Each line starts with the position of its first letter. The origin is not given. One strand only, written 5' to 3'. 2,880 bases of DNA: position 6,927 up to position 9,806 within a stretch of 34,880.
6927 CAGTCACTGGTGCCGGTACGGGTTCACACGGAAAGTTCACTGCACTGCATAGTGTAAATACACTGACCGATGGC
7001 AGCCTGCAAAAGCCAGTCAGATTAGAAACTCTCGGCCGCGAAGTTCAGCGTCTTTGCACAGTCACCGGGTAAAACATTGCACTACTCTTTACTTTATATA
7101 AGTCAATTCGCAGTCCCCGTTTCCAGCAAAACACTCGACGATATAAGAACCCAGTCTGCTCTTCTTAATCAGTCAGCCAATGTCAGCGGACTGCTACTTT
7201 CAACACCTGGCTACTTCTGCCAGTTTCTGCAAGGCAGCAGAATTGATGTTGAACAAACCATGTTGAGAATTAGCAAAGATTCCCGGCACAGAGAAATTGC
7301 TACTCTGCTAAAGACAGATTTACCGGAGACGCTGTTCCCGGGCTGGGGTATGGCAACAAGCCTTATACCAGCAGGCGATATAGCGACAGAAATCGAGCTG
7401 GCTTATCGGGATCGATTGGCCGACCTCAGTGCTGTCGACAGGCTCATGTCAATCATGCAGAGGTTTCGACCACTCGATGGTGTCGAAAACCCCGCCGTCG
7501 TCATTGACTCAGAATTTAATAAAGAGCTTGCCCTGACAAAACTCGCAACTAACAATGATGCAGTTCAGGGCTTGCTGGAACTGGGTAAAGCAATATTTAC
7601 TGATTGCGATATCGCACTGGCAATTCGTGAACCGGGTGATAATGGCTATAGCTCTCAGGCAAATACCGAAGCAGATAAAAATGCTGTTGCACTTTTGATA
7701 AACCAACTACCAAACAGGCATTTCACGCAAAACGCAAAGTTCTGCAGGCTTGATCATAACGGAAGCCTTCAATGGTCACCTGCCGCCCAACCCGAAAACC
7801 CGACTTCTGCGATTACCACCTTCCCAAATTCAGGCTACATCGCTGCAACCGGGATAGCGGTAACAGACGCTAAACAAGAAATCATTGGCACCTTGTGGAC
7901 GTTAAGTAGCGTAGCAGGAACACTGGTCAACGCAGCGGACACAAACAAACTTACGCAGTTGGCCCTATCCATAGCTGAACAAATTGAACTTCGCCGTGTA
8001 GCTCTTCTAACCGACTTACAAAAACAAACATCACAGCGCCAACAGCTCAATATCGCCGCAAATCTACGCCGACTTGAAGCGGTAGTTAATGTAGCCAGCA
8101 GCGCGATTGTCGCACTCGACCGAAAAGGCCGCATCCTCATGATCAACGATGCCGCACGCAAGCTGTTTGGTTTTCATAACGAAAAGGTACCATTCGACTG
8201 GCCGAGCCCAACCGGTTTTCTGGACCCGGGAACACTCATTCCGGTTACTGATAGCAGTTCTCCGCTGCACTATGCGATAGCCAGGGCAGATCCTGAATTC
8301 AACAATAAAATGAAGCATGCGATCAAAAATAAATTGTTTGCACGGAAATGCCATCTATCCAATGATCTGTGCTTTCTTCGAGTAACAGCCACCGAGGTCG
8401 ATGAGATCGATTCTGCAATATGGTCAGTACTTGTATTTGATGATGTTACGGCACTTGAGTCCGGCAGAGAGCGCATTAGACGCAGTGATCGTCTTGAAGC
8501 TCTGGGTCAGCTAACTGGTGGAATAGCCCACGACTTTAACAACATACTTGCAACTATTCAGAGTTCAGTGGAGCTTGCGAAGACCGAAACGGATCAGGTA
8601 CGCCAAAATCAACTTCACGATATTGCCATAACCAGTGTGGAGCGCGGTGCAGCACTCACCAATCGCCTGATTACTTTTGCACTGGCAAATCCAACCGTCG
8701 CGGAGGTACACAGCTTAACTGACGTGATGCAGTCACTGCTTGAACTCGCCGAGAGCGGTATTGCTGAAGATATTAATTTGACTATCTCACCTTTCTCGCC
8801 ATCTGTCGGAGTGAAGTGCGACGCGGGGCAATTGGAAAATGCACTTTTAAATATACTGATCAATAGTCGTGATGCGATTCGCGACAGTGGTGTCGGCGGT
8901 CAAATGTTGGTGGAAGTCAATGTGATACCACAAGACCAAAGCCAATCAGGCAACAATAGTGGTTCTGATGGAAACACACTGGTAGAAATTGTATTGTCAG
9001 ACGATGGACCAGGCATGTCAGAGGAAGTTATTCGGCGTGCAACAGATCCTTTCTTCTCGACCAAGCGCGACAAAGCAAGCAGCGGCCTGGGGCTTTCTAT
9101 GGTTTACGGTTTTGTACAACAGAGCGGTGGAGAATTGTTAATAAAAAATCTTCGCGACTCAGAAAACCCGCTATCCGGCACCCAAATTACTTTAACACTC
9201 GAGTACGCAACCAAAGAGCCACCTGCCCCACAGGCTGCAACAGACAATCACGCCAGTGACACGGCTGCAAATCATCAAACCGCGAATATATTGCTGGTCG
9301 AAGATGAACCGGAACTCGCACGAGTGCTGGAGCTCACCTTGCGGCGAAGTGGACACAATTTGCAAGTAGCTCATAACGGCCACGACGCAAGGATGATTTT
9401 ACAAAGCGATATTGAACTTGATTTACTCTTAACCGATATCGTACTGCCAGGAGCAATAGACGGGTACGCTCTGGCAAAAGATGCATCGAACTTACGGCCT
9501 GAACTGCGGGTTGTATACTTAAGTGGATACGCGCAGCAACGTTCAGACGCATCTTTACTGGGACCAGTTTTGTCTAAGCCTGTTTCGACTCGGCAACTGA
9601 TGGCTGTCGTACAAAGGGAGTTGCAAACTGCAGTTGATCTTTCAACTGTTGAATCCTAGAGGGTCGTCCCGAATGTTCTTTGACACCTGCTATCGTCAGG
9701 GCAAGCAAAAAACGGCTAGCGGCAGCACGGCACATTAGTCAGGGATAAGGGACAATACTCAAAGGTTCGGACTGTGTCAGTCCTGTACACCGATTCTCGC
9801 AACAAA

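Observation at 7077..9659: BLUF photoreceptor domain wired directly to a hybrid histidine kinase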

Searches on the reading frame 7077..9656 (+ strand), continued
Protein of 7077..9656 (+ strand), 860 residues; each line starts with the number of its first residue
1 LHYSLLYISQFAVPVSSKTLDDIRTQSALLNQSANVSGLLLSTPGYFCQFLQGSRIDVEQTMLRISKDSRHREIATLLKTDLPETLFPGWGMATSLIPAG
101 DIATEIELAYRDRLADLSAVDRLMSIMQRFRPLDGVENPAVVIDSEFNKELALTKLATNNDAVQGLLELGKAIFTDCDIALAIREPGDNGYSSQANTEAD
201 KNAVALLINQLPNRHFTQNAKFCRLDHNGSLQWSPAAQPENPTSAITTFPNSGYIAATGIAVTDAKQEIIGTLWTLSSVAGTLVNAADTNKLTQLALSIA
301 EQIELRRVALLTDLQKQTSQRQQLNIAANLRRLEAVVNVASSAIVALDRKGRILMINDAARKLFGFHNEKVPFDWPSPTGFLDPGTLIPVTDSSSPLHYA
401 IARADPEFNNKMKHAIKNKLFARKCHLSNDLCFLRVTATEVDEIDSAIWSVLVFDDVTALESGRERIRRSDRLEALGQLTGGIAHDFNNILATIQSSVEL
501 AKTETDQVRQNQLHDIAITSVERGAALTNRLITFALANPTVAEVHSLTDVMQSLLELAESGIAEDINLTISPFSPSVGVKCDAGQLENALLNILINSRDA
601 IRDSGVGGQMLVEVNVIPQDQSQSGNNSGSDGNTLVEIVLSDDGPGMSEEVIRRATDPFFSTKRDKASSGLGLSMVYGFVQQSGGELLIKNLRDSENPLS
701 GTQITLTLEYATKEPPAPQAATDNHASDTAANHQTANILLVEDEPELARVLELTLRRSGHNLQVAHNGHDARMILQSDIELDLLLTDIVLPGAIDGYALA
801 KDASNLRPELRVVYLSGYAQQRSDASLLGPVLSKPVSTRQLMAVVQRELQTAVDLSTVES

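Call 61: predict_structure(alignment_id=A1)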
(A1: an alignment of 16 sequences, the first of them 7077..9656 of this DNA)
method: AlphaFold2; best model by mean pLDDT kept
length: 860 residues; sequences in the alignment: 16
mean_pLDDT: 69.5   pTM: 0.33
mean pLDDT of the five models: 69.5, 67.2, 63.9, 59.4, 58.3
residues with pLDDT >= 90: 35; 70-90: 479; 50-70: 197; < 50: 149
segments of 3 or more residues with pLDDT < 50: 134-137, 237-248, 329-340, 408-416, 459-486, 528-542, 561-563, 621-632, 658-671, 714-733, 819-825, 852-860
pLDDT, mean of each block of 10 residues (from residue 1): 87 80 83 83 91 89 88 87 73 85 88 70 84 53 69 64 82 84 72 83 77 56 60 54 43 76 78 82 70 83 76 67 54 36 75 78 79 71 79 75 56 52 73 78 68 70 36 38 48 61 72 70 54 39 69 70 66 78 72 74 75 79 35 73 77 57 37 62 74 73 84 46 28 69 83 82 88 88 87 81 84 71 56 71 78 33
secondary structure, 60 per line:
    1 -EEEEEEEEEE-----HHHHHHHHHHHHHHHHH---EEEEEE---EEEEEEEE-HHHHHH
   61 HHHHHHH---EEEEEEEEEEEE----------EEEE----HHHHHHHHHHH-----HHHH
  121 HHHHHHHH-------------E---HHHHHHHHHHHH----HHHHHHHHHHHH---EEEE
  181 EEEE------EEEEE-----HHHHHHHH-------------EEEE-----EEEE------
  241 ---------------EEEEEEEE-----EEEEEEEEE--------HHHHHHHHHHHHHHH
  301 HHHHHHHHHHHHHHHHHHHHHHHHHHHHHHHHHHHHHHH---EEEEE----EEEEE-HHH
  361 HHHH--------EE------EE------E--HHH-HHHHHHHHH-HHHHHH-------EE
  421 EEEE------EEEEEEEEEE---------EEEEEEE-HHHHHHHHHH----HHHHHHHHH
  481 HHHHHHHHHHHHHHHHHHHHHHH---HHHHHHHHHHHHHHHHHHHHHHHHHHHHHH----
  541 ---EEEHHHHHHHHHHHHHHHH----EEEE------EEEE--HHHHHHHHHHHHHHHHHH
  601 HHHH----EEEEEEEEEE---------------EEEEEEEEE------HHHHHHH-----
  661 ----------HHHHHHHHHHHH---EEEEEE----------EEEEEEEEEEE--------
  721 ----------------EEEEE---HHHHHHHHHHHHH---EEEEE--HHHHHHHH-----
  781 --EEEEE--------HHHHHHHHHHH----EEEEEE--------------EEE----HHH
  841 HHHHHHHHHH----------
elements in order (helices of 4 or more, strands of 3 or more residues): E2-11 H17-33 E37-42 E46-53 H55-67 E71-82 E93-96 H101-111 H117-128 H146-157 H162-173 E177-184 E191-195 H201-208 E222-225 E231-234 E256-263 E269-277 H286-339 E343-347 E352-356 H358-364 H396-404 H406-411 E419-424 E431-440 E450-456 H458-467 H472-503 H507-536 E544-546 H547-562 E567-570 E577-580 H583-604 E609-618 E634-642 H649-655 H671-682 E686-691 E702-712 E737-741 H745-757 E761-765 H768-775 E783-787 H796-806 E811-816 E831-833 H838-850

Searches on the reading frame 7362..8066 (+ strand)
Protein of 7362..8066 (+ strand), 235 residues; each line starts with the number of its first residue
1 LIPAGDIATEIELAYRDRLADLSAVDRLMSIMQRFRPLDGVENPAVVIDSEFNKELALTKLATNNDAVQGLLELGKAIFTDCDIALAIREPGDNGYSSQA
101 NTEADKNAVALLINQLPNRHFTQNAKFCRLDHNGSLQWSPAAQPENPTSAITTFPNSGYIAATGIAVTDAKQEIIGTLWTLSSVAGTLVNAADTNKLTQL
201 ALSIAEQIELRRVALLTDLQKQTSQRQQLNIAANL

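Call 24: search_solved_structures(query=A2, max_evalue=10, show_alignments=2)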
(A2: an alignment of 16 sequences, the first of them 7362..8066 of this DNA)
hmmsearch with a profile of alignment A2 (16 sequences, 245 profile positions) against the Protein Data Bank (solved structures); distinct sequences matched with E-value up to 10: 0.

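Call 25: search_protein_families(library=pfam, alignment_id=A2, max_evalue=1)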
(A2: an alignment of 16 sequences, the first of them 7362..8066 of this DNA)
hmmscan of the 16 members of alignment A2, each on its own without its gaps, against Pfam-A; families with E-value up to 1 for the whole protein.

A. member 1, window:7362-8066:+ (235 aa): 0 families

B. families by the number of members that match (of 16 scanned): 4 families
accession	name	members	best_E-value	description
PF18594.6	Sas6_CC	2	0.13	Sas6/XLF/XRCC4 coiled-coil domain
PF01787.22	Ilar_coat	1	0.054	Ilarvirus coat protein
PF24452.1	DUF7568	1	0.14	Family of unknown function (DUF7568)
PF20528.3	DUF6743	1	0.22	Domain of unknown function (DUF6743)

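Call 28: predict_structure(alignment_id=A2)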
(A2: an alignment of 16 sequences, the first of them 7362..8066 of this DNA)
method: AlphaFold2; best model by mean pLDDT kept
length: 235 residues; sequences in the alignment: 16
mean_pLDDT: 76.3   pTM: 0.68
mean pLDDT of the five models: 76.3, 74.6, 72.5, 72.5, 67.6
residues with pLDDT >= 90: 47; 70-90: 115; 50-70: 52; < 50: 21
segments of 3 or more residues with pLDDT < 50: 1-3, 18-20, 34-48
pLDDT, mean of each block of 10 residues (from residue 1): 57 58 58 48 45 80 84 92 90 75 86 77 83 80 55 74 90 89 83 90 92 86 81 78
secondary structure, 60 per line:
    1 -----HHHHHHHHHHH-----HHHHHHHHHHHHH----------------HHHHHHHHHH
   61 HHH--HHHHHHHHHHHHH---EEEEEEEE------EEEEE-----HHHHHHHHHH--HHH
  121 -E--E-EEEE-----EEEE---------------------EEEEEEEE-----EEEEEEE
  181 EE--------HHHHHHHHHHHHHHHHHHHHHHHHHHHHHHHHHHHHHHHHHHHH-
elements in order: H6-16 H22-34 H51-63 H66-78 E82-89 E96-100 H106-115 E127-130 E136-139 E161-168 E174-182 H191-234

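Call 33: fold_search(model_id=the predicted structure, library=pdb)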
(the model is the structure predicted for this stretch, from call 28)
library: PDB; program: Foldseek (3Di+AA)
matches with E <= 10: 1330; with E <= 0.001: 161
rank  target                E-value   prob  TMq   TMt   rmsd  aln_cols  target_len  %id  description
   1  8w26                  2.0e-05  1.00  0.48  0.32   8.2       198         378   15  X-ray crystal structure of the GAF-PHY domains of SyB-Cph1 (released 2024-05-22)
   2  6g20_B                3.3e-05  1.00  0.42  0.22  12.8       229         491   16  Crystal structure of a fluorescence optimized bathy phytochrome PAiRFP2 derived from wild-type Agp2 in its functional  (released 2018-11-28)
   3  4mcw_A                3.5e-05  1.00  0.38  0.26   9.3       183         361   13  Crystal structure of a HD-GYP domain (a cyclic-di-GMP phosphodiesterase) containing a tri-nuclear metal centre (released 2014-02-19)
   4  6saw_A                3.5e-05  1.00  0.34  0.27  14.4       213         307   13  Chromophore binding domain of bacteriophytochrome linked diguanylyl cyclase from Idiomarina species A28L (dimeric Pfr- (released 2019-12-11)
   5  9euy_A                4.6e-05  1.00  0.38  0.20  19.6       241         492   14  Cryo-EM structure of the full-length Pseudomonas aeruginosa bacteriophytochrome in its Pfr state (released 2024-09-04)
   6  4mcw_B                5.5e-05  1.00  0.40  0.27  10.3       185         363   14  Crystal structure of a HD-GYP domain (a cyclic-di-GMP phosphodiesterase) containing a tri-nuclear metal centre (released 2014-02-19)
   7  6sax_A                6.7e-05  1.00  0.37  0.30  14.4       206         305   14  Chromophore binding domain of bacteriophytochrome linked diguanylyl cyclase from Idiomarina species A28L (Pr-state mon (released 2019-12-11)
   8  6et7_A                7.1e-05  1.00  0.44  0.18  14.3       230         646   15  Activated heterodimer of the bacteriophytochrome regulated diguanylyl cyclase variant - S505V A526V - from Idiomarina  (released 2018-06-13)
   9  4bwi_B                8.1e-05  1.00  0.48  0.33   9.5       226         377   14  Structure of the phytochrome Cph2 from Synechocystis sp. PCC6803 (released 2013-10-30)
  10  9eut_A                8.6e-05  1.00  0.38  0.14  13.4       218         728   13  Cryo-EM structure of the full-length Pseudomonas aeruginosa bacteriophytochrome in its Pr state (released 2024-09-04)
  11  2vzw_B                9.2e-05  1.00  0.40  0.57   5.2       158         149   13  X-ray structure of the heme-bound GAF domain of sensory histidine kinase DosT of Mycobacterium tuberculosis (released 2009-03-17)
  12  6g20_A                9.2e-05  1.00  0.43  0.24   9.0       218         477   13  Crystal structure of a fluorescence optimized bathy phytochrome PAiRFP2 derived from wild-type Agp2 in its functional  (released 2018-11-28)
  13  8u64_B                9.8e-05  1.00  0.44  0.23   9.1       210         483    8  Cryo-EM structure of PsBphP in Pfr state, medial PSM only (released 2024-08-21)
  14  6et7_B                9.8e-05  1.00  0.45  0.18  14.3       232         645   16  Activated heterodimer of the bacteriophytochrome regulated diguanylyl cyclase variant - S505V A526V - from Idiomarina  (released 2018-06-13)
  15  5lly_C                1.0e-04  1.00  0.41  0.20  14.7       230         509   15  Photosensory Module of Bacteriophytochrome linked Diguanylyl Cyclase from Idiomarina species A28L (released 2017-03-15)
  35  5m85                  2.4e-04  1.00  0.40  0.56   6.6       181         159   13  Three-dimensional structure of the intermediate state of GAF3 from Slr1393 of Synechocystis sp. PCC6803 (released 2017-12-20)
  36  2y79_B                2.5e-04  1.00  0.39  0.57   5.5       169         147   14  STRUCTURE OF THE FIRST GAF DOMAIN E87A MUTANT OF MYCOBACTERIUM TUBERCULOSIS DOSS (released 2011-02-16)
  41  2w3g_A                2.7e-04  1.00  0.39  0.58   6.3       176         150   15  Air-oxidized structure of the first GAF domain of Mycobacterium tuberculosis DosS (released 2009-03-10)
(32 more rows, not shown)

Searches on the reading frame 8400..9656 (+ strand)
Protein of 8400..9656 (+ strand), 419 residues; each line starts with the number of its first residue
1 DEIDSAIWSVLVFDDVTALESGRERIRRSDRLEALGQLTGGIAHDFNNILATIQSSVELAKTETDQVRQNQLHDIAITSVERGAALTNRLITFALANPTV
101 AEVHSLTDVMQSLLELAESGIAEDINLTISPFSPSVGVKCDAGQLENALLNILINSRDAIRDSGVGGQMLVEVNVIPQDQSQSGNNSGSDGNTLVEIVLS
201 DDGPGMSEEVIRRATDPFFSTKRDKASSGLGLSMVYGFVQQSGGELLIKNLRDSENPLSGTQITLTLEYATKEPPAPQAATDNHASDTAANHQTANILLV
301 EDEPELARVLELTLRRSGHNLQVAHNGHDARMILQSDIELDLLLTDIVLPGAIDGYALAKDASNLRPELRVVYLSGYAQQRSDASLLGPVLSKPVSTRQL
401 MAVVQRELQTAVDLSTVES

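Call 74: search_solved_structures(query=window:8400-9656:+, max_evalue=1e-20)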
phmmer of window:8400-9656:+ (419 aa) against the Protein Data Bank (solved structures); distinct sequences matched with E-value up to 1e-20: 1.
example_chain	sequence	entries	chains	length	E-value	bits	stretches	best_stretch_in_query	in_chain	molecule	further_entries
5idj_A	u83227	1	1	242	2.1e-32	115.8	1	28-248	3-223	Histidine kinase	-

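Call 75: search_solved_structures(query=window:8400-9656:+, max_evalue=1e-20, show_alignments=1)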
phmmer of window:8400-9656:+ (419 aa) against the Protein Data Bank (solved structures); distinct sequences matched with E-value up to 1e-20: 1.
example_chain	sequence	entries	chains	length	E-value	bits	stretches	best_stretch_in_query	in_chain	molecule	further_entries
5idj_A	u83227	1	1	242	2.1e-32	115.8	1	28-248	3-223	Histidine kinase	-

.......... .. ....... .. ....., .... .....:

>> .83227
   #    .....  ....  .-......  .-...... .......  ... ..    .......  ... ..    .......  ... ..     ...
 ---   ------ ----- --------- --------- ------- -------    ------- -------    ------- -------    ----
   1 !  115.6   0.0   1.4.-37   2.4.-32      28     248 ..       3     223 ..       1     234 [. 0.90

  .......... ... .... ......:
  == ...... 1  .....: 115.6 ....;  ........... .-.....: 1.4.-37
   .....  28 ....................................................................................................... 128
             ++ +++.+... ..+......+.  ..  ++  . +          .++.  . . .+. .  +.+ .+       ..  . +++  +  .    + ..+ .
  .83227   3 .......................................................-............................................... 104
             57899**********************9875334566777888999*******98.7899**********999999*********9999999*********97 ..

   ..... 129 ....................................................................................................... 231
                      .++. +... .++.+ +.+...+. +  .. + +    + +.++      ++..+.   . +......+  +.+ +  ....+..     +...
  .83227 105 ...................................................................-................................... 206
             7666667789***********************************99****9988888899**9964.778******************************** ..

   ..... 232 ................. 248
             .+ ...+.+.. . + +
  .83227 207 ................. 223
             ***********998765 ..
